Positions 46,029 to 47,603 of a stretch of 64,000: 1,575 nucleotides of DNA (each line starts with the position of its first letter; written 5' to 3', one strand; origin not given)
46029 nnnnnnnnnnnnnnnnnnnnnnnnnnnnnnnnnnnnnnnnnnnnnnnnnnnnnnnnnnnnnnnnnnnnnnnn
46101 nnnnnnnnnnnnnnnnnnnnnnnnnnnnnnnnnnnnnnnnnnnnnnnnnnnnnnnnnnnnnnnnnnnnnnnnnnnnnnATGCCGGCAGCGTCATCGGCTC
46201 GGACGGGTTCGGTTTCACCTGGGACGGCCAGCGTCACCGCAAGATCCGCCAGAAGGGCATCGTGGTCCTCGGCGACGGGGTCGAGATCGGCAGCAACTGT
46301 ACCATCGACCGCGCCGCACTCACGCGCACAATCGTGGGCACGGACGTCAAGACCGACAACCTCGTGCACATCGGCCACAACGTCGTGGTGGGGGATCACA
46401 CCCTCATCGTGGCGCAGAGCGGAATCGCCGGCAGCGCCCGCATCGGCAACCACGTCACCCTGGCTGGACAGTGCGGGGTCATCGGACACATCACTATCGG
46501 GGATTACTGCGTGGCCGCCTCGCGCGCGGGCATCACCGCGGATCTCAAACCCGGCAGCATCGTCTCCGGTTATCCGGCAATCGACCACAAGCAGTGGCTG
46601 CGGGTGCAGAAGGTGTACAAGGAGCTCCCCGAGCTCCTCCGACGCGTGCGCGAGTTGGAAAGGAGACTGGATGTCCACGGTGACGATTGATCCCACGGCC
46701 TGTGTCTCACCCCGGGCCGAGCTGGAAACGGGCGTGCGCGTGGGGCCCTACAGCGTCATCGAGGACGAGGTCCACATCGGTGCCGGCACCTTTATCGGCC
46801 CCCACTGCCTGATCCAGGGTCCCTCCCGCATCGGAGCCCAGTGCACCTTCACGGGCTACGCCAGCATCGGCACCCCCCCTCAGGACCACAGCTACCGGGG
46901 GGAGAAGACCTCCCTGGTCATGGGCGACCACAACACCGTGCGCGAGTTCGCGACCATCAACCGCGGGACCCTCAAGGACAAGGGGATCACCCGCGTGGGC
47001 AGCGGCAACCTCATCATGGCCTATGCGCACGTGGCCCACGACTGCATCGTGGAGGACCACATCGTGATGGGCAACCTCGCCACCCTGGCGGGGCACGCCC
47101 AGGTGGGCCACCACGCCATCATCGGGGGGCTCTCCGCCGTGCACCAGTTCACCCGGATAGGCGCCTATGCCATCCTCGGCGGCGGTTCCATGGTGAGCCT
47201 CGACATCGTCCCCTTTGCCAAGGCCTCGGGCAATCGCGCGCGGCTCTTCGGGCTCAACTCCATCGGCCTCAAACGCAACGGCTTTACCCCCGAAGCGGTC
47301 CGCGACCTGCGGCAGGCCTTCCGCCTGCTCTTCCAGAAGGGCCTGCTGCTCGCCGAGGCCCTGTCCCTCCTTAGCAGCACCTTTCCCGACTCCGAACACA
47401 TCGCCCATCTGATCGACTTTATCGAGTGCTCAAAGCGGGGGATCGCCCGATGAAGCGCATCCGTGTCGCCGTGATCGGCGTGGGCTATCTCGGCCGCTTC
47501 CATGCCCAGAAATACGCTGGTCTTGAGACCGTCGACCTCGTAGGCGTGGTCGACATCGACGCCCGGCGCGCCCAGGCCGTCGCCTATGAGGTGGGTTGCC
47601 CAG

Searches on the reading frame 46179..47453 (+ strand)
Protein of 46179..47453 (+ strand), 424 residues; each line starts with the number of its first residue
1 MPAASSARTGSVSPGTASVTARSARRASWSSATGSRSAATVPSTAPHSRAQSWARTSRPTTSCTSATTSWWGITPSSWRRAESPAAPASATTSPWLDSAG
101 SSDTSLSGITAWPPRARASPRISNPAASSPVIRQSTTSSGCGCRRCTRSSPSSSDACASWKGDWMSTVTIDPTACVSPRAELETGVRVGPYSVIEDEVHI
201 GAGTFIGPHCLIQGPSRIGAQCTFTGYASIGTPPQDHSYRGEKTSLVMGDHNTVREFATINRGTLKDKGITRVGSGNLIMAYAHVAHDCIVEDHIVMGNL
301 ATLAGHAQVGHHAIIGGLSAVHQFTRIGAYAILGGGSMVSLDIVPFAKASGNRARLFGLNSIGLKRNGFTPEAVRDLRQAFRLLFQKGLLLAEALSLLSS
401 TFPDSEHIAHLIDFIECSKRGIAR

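Call 70: search_protein_families(library=pfam, proteins=[window:46179-47453:+], max_evalue=0.00001)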
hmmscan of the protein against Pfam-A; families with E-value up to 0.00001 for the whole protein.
window:46179-47453:+ (424 aa): 2 families
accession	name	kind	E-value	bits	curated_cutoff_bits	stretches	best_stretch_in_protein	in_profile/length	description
PF13720.11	Acetyltransf_11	-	6.7e-27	94.2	24.5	1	342-422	1-81/82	Udp N-acetylglucosamine O-acyltransferase; Domain 2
PF00132.30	Hexapep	-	6.7e-21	73.5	27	0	271-305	2-36/36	Bacterial transferase hexapeptide (six repeats)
